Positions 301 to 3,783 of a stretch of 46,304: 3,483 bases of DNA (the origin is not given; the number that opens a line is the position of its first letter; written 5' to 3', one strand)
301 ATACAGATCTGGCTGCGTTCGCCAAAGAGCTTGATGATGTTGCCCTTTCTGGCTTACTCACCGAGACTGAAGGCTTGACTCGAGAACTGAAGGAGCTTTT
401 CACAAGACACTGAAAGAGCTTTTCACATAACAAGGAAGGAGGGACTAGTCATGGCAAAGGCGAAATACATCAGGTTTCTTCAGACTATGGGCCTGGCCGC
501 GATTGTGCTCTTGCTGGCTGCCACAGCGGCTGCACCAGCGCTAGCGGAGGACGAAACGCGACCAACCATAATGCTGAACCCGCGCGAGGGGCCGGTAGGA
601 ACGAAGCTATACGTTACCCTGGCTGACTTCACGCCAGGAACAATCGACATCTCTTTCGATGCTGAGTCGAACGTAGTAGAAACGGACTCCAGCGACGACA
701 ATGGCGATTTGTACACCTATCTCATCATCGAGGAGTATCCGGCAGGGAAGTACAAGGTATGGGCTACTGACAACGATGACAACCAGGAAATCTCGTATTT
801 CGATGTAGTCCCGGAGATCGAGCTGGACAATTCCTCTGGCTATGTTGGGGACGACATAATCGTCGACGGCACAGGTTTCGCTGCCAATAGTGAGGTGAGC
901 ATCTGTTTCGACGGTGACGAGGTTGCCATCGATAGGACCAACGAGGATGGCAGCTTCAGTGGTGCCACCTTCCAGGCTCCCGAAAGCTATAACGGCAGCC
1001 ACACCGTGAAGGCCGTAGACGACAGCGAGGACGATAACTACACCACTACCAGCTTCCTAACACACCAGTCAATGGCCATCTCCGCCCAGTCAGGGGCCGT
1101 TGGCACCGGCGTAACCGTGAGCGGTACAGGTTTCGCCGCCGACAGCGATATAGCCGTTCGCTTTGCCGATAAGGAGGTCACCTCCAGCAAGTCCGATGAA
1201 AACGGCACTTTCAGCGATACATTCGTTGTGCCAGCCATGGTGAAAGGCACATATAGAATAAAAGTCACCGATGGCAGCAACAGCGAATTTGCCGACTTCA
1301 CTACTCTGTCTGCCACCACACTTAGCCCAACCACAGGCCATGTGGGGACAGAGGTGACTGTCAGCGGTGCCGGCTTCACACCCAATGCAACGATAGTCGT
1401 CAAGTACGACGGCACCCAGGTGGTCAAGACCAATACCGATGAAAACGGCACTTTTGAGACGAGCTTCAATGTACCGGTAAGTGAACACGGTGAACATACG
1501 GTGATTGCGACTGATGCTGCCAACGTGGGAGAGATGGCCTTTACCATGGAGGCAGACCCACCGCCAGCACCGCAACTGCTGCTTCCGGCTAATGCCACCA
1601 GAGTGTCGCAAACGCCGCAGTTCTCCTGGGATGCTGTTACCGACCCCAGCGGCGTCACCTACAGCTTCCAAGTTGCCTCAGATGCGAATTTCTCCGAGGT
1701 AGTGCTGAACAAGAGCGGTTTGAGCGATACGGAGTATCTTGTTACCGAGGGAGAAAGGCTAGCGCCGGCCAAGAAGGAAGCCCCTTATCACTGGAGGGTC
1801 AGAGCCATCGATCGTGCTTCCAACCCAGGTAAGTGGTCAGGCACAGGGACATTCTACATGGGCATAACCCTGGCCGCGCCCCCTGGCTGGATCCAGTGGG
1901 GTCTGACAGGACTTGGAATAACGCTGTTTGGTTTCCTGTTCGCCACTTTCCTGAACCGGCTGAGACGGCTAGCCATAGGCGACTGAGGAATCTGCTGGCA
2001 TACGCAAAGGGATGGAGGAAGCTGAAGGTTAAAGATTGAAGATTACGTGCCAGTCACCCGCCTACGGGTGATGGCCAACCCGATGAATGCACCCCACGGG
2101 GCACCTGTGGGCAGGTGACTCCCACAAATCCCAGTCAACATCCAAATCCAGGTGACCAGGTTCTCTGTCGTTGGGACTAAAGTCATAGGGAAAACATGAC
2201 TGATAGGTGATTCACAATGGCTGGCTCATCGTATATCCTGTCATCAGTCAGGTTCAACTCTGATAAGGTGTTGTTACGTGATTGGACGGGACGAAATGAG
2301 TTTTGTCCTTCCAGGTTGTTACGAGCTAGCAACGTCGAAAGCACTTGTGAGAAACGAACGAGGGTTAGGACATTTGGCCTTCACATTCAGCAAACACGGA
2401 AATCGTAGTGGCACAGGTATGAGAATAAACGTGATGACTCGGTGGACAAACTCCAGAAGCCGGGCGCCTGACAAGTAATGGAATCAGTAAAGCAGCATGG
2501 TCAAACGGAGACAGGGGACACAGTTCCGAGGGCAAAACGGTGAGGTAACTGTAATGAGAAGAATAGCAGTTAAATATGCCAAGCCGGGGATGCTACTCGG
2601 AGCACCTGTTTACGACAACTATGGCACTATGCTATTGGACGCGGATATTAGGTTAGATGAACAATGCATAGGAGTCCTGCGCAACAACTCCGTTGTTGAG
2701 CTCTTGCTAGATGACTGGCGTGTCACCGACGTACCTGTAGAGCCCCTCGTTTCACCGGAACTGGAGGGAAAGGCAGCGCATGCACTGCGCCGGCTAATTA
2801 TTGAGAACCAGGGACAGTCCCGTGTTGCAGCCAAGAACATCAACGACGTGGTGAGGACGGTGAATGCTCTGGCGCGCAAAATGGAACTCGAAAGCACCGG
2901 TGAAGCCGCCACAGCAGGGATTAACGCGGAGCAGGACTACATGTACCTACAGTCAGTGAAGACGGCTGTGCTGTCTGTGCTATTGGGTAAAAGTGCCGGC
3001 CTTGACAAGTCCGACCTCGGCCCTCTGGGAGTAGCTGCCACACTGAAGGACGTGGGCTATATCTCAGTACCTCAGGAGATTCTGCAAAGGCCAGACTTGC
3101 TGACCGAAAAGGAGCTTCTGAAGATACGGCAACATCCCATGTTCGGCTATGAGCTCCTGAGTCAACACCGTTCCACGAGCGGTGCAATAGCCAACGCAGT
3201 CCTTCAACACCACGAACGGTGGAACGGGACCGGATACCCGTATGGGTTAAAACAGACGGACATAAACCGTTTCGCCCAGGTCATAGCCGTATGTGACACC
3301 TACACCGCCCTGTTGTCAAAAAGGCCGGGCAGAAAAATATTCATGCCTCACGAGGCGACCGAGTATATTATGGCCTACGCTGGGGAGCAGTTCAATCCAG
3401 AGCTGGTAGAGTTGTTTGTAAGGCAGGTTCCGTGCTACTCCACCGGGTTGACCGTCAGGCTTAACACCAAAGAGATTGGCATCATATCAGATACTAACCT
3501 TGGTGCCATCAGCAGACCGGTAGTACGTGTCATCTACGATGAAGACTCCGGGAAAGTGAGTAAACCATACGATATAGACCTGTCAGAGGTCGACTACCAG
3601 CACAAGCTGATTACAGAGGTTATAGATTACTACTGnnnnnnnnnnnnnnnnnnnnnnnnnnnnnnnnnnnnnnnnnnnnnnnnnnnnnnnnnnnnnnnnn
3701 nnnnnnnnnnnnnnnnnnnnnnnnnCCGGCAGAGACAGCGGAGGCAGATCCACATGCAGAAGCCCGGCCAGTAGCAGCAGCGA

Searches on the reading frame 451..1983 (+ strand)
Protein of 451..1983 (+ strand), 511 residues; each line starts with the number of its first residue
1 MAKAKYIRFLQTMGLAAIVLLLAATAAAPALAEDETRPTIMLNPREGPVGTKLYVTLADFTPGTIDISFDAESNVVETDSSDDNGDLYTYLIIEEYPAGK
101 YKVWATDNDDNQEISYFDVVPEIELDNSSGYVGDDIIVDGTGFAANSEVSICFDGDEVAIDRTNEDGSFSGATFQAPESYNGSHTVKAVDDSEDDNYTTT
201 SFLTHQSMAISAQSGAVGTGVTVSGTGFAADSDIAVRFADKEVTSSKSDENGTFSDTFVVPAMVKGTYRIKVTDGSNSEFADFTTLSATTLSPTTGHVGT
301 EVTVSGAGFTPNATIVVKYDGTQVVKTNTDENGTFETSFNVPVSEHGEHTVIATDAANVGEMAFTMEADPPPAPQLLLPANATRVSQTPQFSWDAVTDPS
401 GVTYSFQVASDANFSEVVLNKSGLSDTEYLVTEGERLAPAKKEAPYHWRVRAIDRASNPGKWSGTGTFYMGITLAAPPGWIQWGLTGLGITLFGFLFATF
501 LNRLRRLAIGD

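Call 54: search_protein_families(library=pfam, proteins=[window:451-1983:+], max_evalue=0.00001)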
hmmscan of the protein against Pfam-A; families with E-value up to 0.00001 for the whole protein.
window:451-1983:+ (511 aa): 2 families
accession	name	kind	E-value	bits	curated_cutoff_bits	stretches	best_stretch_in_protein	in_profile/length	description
PF01833.30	TIG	-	2.3e-15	56.8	20.9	1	209-279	5-75/84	IPT/TIG domain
PF25788.1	Ig_Rha78A_N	-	6e-07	30.1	27.4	1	387-472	18-103/105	Rha78A-like, N-terminal immunoglobulin domain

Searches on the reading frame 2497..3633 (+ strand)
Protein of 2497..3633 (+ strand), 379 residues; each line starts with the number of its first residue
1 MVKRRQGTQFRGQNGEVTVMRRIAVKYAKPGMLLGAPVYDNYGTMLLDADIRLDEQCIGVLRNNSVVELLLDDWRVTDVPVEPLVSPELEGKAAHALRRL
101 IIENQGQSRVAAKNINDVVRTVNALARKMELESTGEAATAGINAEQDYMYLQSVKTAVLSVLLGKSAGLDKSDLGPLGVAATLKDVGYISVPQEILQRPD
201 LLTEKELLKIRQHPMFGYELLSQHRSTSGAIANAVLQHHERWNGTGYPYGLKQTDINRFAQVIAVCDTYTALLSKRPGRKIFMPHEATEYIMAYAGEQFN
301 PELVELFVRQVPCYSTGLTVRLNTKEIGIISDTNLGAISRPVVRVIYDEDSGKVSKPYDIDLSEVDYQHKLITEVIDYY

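Call 54: search_protein_families(library=pfam, proteins=[window:2497-3633:+], max_evalue=0.00001)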
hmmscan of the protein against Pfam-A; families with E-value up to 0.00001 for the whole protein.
window:2497-3633:+ (379 aa): 2 families
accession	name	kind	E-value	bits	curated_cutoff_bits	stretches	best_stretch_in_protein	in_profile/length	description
PF13487.12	HD_5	-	6.6e-27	94.8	27.2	1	145-303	10-170/170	HD domain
PF01966.28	HD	-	1.5e-09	38.6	22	1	153-271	5-115/116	HD domain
